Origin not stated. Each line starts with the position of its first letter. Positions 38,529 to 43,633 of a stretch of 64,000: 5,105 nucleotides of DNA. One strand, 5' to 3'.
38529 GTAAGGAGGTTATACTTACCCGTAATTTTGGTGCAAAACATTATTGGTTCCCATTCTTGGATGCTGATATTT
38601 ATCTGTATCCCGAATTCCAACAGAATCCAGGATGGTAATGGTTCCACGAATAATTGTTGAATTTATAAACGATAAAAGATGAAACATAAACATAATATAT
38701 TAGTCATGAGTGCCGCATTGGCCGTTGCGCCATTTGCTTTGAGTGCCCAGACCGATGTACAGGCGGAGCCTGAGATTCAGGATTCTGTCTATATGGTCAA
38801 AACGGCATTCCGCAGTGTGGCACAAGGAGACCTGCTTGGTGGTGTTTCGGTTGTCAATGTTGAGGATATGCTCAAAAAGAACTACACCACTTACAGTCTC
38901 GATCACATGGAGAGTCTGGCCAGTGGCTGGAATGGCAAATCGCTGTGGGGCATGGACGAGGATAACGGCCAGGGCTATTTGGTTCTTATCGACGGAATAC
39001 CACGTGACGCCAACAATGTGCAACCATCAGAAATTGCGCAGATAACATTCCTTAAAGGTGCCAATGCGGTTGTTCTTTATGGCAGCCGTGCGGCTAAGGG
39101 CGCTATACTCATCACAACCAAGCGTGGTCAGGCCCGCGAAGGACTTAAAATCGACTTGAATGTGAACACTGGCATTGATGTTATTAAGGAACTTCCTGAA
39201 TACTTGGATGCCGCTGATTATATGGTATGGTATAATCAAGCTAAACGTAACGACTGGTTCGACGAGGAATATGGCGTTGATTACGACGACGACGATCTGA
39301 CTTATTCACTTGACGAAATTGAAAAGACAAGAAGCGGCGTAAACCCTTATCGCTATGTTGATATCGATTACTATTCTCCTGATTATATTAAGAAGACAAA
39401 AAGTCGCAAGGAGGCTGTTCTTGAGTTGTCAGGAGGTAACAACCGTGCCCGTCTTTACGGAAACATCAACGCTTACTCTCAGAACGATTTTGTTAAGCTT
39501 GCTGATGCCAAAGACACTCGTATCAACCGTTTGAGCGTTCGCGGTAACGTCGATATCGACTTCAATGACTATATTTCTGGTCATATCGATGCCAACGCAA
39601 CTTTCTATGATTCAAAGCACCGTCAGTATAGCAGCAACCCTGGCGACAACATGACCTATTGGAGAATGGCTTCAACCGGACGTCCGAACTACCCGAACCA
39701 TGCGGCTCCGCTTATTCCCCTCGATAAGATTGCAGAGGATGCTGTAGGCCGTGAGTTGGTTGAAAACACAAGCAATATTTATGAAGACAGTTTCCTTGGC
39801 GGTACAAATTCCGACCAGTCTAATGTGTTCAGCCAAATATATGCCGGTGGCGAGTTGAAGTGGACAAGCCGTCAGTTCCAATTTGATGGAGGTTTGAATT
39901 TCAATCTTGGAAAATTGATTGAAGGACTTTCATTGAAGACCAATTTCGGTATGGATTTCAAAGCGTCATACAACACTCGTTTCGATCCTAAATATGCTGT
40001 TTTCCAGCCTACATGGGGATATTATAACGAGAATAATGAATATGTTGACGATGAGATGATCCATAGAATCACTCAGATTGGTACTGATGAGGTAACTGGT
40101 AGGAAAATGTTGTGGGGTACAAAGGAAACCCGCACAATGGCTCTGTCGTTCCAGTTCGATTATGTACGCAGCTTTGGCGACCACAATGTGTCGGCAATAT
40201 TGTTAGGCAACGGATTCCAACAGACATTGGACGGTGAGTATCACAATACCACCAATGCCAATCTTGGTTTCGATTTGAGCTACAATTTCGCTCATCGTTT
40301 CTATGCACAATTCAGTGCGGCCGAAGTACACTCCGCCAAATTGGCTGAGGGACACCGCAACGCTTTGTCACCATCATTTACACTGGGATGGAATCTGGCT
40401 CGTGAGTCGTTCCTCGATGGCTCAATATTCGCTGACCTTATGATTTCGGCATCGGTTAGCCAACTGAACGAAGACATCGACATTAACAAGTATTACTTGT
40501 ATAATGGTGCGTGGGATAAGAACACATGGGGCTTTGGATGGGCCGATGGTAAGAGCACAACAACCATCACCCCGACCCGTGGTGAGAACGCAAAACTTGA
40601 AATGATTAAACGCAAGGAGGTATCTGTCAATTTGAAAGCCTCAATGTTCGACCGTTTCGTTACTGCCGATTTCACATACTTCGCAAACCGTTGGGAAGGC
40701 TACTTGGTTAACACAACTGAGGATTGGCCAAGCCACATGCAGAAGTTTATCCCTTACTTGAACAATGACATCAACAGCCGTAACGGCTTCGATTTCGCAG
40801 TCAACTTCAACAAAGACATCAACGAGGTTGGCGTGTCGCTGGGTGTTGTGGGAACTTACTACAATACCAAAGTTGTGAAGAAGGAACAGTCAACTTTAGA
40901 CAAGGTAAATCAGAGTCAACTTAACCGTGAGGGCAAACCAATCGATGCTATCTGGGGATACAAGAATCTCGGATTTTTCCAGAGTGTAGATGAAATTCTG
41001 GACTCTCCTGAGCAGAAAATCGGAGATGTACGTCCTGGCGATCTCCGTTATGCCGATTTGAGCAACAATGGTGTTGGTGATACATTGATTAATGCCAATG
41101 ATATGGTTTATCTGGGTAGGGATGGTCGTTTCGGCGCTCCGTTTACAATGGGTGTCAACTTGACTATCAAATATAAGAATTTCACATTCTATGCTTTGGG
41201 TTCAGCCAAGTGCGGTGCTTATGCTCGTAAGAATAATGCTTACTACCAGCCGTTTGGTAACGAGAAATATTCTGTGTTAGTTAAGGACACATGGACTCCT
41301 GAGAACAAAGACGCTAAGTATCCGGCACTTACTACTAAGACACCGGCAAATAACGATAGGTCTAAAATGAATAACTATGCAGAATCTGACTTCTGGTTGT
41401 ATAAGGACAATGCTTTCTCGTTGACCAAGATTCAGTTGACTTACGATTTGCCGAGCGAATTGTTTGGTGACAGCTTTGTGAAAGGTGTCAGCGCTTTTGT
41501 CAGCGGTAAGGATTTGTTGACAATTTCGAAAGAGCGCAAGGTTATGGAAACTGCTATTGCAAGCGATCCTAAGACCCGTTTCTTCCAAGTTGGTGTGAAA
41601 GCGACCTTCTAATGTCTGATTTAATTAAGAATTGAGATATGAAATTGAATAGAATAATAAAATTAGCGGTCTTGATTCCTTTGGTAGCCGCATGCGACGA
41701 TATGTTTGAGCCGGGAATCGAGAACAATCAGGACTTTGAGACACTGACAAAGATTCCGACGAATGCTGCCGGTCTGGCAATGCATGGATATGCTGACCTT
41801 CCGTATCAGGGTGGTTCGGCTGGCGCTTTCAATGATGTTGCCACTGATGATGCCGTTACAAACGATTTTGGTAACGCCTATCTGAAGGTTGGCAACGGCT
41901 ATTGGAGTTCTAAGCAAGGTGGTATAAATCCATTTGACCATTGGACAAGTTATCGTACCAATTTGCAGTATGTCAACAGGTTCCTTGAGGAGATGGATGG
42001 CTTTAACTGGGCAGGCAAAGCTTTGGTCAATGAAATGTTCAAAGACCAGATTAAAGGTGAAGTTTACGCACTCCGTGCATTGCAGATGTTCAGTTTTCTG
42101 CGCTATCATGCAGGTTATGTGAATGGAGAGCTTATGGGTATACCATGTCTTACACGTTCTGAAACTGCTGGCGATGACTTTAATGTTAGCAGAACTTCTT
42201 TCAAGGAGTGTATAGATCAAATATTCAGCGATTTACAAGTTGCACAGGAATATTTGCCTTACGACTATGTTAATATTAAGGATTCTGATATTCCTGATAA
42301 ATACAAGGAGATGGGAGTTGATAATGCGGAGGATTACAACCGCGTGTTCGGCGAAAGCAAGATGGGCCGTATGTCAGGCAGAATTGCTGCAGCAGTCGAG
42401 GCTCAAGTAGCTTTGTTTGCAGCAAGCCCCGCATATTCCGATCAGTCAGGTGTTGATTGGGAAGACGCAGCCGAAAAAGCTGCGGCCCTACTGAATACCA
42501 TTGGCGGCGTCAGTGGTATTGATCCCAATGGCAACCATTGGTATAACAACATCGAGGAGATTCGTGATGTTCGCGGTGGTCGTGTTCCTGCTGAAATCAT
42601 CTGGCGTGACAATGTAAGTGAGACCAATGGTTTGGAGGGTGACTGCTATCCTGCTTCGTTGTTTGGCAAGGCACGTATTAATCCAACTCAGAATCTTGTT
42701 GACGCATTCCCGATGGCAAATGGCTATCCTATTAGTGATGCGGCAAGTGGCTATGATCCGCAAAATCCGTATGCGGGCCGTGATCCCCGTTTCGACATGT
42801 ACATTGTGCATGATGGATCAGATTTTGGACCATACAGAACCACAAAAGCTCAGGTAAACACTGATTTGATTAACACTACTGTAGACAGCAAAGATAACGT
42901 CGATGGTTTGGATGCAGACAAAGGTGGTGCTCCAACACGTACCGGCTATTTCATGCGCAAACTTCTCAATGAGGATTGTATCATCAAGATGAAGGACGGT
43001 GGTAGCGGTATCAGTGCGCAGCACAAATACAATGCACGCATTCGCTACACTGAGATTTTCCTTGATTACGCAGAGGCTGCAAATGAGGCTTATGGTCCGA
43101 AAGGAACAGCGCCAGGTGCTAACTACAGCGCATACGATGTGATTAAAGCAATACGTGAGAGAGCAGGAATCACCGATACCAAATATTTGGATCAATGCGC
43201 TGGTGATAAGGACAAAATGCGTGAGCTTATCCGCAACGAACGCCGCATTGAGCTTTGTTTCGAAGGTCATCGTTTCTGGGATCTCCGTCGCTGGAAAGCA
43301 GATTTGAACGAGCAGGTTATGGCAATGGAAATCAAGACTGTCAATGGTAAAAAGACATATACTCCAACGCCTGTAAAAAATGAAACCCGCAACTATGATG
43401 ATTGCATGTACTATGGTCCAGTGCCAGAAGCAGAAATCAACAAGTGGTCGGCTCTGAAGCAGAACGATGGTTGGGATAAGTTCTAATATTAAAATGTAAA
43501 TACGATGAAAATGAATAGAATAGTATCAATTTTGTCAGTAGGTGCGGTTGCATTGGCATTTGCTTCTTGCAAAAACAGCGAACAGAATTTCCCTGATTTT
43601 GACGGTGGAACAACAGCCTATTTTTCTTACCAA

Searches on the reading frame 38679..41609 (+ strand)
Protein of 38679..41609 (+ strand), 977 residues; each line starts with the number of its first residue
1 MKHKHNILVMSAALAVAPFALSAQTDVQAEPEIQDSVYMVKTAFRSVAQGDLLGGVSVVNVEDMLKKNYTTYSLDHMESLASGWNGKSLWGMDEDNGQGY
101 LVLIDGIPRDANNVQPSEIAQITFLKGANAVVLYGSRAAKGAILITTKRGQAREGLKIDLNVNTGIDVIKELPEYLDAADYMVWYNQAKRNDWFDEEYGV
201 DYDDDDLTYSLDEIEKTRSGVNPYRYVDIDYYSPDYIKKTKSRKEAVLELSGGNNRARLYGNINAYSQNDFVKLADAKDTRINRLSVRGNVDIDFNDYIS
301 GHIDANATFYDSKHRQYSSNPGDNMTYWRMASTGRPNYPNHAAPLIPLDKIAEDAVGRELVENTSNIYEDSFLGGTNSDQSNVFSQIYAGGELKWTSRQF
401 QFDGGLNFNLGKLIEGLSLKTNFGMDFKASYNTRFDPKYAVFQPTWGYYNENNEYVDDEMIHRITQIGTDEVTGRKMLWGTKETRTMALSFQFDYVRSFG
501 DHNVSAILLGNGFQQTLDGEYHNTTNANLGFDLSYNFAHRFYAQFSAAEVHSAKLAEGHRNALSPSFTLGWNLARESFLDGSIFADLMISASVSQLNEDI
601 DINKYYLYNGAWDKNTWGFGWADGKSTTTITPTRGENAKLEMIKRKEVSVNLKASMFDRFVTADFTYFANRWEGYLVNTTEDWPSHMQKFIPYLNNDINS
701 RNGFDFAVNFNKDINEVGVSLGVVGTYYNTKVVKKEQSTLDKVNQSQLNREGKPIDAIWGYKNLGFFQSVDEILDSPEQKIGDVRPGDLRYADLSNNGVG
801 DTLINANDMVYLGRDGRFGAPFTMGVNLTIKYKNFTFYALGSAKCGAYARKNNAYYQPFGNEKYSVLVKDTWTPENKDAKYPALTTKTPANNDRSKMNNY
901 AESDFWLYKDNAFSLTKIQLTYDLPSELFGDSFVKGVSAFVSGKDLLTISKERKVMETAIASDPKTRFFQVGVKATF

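Call 65: search_protein_families(library=pfam, proteins=[window:38679-41609:+], max_evalue=0.00001)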
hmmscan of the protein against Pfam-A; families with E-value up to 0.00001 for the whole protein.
window:38679-41609:+ (977 aa): 1 family
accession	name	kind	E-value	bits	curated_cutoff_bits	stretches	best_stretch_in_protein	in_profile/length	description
PF07715.20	Plug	-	1.4e-06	29.2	23.9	1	52-142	16-107/107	TonB-dependent Receptor Plug Domain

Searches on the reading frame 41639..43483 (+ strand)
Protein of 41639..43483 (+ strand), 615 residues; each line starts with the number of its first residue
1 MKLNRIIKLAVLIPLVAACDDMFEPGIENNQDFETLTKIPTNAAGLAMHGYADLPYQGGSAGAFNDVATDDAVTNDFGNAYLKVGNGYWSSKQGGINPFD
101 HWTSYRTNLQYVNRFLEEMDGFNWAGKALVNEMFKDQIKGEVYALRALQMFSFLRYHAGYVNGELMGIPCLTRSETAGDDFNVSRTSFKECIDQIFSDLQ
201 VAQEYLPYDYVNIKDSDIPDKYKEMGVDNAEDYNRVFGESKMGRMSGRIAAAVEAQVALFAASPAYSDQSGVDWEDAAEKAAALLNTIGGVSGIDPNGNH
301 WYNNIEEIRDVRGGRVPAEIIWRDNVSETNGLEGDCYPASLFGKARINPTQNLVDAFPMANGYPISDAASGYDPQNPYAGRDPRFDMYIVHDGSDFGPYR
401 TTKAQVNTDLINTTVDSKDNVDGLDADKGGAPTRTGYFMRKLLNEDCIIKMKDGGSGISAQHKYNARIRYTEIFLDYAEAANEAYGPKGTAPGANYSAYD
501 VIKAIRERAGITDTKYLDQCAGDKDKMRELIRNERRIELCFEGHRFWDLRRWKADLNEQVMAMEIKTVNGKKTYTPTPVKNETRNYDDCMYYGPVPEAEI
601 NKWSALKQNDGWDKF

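Call 65: search_protein_families(library=pfam, proteins=[window:41639-43483:+], max_evalue=0.00001)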
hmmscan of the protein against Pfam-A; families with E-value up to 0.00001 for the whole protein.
window:41639-43483:+ (615 aa): 2 families
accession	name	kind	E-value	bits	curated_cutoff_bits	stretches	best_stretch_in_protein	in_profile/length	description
PF07980.17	SusD_RagB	-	1e-50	173.5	23.1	1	338-612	25-297/297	SusD family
PF14322.12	SusD-like_3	-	6.9e-10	39.9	27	1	99-210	75-169/191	Starch-binding associating with outer membrane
